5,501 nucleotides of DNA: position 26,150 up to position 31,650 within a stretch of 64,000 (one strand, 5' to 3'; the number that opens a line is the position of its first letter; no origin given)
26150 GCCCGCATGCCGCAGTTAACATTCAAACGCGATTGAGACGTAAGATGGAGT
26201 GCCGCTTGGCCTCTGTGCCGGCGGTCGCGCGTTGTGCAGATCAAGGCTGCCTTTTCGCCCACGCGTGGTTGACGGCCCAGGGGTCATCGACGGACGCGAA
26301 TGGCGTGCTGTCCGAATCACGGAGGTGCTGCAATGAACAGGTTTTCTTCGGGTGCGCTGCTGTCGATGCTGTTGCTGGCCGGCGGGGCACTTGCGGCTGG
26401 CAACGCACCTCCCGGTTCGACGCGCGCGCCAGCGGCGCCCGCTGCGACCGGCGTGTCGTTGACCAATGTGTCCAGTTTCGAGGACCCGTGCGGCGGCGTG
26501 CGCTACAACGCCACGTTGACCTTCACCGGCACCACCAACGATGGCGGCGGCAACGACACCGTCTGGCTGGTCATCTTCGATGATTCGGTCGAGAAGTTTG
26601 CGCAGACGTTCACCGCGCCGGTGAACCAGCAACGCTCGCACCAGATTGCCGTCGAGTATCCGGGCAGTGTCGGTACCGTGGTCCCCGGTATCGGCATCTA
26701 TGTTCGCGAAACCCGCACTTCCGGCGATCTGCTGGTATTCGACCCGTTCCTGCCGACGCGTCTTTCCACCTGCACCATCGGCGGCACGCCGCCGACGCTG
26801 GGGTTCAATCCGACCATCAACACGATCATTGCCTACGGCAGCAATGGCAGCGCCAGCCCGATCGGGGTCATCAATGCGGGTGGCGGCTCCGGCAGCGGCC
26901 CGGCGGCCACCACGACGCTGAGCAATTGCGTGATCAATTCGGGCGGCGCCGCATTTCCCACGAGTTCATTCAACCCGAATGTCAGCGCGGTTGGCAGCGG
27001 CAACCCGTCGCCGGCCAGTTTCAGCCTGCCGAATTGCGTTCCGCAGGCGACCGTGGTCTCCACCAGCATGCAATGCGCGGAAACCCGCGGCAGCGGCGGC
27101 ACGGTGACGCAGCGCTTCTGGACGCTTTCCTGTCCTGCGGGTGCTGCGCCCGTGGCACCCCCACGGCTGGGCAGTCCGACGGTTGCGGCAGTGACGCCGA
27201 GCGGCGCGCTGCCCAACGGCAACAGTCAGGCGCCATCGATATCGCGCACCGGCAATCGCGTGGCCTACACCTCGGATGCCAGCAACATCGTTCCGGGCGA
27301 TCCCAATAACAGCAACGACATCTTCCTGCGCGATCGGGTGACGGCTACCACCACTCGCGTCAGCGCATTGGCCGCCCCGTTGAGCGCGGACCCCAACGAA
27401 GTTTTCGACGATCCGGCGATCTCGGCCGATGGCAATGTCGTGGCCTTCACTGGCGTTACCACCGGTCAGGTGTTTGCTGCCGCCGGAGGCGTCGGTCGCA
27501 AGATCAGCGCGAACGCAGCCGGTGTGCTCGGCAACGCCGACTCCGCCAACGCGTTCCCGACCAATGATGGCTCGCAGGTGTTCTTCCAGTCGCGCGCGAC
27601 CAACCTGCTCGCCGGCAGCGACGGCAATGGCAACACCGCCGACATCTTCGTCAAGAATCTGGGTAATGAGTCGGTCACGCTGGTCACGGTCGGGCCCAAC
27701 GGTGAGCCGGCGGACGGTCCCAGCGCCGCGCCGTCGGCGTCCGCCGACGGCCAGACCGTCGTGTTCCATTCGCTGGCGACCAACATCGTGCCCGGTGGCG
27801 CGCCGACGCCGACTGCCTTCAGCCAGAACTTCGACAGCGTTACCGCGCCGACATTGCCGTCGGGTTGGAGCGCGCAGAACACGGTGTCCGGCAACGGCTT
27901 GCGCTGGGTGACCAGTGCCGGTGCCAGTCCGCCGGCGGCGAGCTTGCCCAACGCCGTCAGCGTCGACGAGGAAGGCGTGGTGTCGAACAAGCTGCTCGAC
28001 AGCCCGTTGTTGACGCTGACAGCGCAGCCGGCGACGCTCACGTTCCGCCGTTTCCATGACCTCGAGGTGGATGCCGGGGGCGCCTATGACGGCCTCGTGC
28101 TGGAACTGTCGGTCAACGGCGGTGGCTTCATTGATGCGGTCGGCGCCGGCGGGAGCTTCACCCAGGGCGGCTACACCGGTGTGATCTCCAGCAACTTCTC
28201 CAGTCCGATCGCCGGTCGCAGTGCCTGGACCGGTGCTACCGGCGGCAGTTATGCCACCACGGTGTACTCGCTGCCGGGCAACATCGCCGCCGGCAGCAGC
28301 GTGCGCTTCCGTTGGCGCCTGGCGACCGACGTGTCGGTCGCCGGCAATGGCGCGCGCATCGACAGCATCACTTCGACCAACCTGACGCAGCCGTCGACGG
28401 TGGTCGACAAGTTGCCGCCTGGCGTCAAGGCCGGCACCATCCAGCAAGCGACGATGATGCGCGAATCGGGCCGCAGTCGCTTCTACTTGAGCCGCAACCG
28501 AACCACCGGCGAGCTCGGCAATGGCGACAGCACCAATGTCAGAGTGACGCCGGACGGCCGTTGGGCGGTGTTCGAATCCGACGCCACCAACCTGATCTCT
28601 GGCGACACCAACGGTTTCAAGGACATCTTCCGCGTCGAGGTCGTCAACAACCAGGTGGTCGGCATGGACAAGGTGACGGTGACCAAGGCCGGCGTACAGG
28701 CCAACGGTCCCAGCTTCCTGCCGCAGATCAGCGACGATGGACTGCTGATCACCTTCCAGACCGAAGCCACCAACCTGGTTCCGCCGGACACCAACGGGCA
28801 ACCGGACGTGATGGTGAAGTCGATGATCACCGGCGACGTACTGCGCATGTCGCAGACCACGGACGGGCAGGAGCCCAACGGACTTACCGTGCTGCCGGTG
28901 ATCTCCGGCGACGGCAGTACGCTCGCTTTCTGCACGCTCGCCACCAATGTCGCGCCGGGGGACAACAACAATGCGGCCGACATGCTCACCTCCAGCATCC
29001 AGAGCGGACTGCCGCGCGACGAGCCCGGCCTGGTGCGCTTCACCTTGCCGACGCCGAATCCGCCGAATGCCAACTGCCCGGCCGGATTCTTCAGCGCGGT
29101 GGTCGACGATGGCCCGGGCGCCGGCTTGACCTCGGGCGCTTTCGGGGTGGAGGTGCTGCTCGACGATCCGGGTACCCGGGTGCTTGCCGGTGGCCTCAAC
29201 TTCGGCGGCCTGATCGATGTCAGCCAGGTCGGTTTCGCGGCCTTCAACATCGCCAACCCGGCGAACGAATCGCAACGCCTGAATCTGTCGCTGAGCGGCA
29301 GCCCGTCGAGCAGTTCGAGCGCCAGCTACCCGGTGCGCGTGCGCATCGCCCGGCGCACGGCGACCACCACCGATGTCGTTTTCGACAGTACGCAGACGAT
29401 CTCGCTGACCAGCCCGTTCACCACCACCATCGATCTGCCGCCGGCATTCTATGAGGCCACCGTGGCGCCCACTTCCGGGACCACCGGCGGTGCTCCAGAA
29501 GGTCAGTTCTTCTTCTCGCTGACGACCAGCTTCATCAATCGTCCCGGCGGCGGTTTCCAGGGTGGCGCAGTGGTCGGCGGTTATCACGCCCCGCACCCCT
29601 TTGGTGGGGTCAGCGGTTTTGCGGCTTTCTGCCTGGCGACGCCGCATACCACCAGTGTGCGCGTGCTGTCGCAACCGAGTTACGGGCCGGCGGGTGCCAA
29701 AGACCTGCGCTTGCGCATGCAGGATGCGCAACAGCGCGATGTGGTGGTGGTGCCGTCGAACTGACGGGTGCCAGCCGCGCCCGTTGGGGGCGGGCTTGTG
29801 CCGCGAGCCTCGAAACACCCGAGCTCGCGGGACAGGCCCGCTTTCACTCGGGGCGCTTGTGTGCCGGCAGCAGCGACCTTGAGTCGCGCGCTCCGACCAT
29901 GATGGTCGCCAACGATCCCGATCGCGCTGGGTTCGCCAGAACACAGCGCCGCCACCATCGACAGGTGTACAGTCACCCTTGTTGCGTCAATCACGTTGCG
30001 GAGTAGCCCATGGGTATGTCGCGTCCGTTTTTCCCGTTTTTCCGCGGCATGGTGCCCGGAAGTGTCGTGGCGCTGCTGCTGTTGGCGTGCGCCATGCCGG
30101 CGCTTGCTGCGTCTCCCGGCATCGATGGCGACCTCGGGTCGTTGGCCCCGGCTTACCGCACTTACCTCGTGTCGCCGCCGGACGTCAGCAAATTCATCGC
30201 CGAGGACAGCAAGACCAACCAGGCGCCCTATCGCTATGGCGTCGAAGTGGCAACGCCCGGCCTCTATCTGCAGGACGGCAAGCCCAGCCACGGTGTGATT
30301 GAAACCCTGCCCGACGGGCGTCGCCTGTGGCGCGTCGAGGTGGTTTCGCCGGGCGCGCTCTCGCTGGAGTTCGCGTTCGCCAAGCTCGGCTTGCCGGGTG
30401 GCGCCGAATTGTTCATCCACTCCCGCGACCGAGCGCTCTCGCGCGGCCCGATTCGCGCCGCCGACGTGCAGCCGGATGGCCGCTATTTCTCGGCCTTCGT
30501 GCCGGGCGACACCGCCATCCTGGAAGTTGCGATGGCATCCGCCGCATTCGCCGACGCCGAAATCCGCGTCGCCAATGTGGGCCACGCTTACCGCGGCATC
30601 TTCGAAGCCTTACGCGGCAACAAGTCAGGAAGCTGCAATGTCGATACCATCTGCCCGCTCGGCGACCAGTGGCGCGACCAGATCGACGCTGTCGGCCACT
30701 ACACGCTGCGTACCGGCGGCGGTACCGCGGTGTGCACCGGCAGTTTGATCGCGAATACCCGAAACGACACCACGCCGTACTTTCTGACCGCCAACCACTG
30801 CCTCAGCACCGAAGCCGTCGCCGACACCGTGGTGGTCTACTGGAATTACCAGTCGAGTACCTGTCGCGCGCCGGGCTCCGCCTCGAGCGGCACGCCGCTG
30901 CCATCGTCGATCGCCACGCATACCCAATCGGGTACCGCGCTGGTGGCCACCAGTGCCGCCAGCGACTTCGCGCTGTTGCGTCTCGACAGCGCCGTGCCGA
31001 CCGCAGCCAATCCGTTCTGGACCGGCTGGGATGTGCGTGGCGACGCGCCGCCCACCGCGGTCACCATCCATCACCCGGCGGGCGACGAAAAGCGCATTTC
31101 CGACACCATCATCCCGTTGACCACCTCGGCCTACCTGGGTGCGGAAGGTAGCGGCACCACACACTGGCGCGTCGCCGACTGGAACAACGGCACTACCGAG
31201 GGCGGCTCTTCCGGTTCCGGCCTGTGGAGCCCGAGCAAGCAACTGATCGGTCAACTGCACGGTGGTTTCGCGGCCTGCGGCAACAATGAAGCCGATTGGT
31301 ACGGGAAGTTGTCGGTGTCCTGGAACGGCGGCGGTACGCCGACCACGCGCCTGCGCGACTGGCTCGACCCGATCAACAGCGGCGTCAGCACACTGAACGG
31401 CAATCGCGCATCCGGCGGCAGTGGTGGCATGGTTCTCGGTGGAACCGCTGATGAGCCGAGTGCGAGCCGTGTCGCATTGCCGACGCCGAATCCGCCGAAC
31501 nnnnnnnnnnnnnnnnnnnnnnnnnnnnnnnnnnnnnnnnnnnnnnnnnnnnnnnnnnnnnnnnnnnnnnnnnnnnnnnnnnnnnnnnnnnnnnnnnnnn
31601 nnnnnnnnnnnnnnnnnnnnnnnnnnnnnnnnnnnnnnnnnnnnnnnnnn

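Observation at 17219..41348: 24-kb accessory block: exoprotein family plus Ser/Thr kinase, FadL-type barrel and modification enzymes, inserted between purine-catabolism and ilv genes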

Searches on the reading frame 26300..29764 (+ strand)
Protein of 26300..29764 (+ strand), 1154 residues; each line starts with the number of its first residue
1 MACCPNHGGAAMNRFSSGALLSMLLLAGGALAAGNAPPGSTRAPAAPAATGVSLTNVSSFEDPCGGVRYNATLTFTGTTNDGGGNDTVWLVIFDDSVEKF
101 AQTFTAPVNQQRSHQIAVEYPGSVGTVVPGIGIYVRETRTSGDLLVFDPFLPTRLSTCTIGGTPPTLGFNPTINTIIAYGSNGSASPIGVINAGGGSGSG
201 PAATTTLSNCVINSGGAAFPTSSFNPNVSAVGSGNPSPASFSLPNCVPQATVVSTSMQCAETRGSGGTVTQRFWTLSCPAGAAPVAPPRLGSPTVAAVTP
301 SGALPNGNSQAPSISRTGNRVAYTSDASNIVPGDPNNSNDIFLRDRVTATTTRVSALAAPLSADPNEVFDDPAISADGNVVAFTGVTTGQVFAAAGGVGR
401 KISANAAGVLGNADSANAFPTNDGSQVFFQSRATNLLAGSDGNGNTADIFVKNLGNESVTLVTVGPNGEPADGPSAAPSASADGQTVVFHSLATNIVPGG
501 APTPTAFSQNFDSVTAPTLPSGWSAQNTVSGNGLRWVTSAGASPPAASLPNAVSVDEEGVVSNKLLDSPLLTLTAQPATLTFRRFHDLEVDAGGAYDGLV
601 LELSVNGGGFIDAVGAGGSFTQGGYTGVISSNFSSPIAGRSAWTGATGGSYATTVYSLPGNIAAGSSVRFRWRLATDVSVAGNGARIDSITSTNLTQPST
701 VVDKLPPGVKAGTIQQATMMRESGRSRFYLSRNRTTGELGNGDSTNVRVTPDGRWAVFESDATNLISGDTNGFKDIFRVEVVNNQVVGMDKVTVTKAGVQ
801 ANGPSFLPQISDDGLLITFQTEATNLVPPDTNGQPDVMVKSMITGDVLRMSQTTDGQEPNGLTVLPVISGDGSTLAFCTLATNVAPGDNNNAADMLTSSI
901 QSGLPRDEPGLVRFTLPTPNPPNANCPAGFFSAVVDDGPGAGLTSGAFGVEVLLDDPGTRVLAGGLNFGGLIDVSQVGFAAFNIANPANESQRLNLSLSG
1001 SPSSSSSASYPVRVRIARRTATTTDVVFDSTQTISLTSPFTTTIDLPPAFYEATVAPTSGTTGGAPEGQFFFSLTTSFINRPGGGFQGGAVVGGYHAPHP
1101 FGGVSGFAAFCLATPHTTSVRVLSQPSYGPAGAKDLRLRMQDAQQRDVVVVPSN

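Call 3: search_protein_families(library=pfam, proteins=[window:26300-29764:+], max_evalue=0.01)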
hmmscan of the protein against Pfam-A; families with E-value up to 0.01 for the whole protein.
window:26300-29764:+ (1154 aa): 1 family
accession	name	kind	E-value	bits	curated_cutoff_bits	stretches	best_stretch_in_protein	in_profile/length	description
PF07676.18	PD40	-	4.8e-12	45.9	20.9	0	741-777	8-37/38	WD40-like Beta Propeller Repeat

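Call 4: search_protein_families(library=ncbifam, proteins=[window:26300-29764:+], max_evalue=0.01)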
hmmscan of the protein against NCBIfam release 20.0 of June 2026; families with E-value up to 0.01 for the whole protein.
window:26300-29764:+ (1154 aa): 3 families
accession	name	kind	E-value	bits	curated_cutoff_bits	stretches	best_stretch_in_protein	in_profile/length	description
NF038112.1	myxo_dep_M36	subfamily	7.8e-18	63.1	1500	1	549-739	1019-1200/1604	myxosortase-dependent M36 family metallopeptidase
NF038111.1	rhom_dep_M36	equivalog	1.4e-16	59.2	1700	1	579-698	1055-1169/1315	rhombosortase-dependent M36 family metallopeptidase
NF052230.1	T9SS_PorE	exception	0.0027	16.1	600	0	749-816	286-345/648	PorE family type IX secretion system protein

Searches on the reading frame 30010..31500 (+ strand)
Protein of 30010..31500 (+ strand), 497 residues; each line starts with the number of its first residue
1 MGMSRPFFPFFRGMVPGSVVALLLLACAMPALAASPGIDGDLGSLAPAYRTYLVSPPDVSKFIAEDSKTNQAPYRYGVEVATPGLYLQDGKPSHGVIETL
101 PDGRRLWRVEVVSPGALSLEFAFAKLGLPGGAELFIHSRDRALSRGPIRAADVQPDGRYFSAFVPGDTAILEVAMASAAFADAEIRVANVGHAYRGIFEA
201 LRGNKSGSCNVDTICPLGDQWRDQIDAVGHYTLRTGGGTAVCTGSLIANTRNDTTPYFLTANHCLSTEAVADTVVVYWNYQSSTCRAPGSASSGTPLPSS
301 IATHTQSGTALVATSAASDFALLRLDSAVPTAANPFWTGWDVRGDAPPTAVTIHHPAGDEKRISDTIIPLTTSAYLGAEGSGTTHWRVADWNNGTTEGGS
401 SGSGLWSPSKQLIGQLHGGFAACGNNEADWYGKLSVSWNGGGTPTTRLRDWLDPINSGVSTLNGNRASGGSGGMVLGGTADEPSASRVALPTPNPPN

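Call 45: search_solved_structures(query=window:30010-31500:+, max_evalue=0.1)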
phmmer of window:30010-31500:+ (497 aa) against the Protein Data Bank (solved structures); distinct sequences matched with E-value up to 0.1: 5.
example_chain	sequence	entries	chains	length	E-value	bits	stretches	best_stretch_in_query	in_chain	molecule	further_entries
1arb_A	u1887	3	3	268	4.9e-71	243.2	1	206-471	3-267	ACHROMOBACTER PROTEASE I | Protease 1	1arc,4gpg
4nsv_A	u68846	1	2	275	7.9e-70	239.2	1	206-472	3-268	Lysyl endopeptidase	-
4nsy_A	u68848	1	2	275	8.8e-70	239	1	206-472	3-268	Lysyl endopeptidase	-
9omd_A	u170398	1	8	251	4.6e-20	75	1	205-425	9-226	Lysyl endopeptidase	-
8ib1_B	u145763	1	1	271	0.088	14.7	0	374-443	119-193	LAH31 Fab heavy chain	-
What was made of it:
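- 30010..33117 (+): Lysyl endopeptidase precursor. Order of parts: signal peptide, pro-region, S1 protease (aa 206-471), shared module (nt 31438-32196), PKD, two PPC domains. PDB 1arb (Achromobacter protease I) matches at E 4.9e-71 (call 45).
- On Lysyl endopeptidase (Achromobacter protease I, S1 family): the protease: 1arb matches at E 4.9e-71 over residues 3-267 of 268 (call 45).
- Closest known: C-terminal extension domains. Same: The protease here is a true homologue of Achromobacter protease I (call 45).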
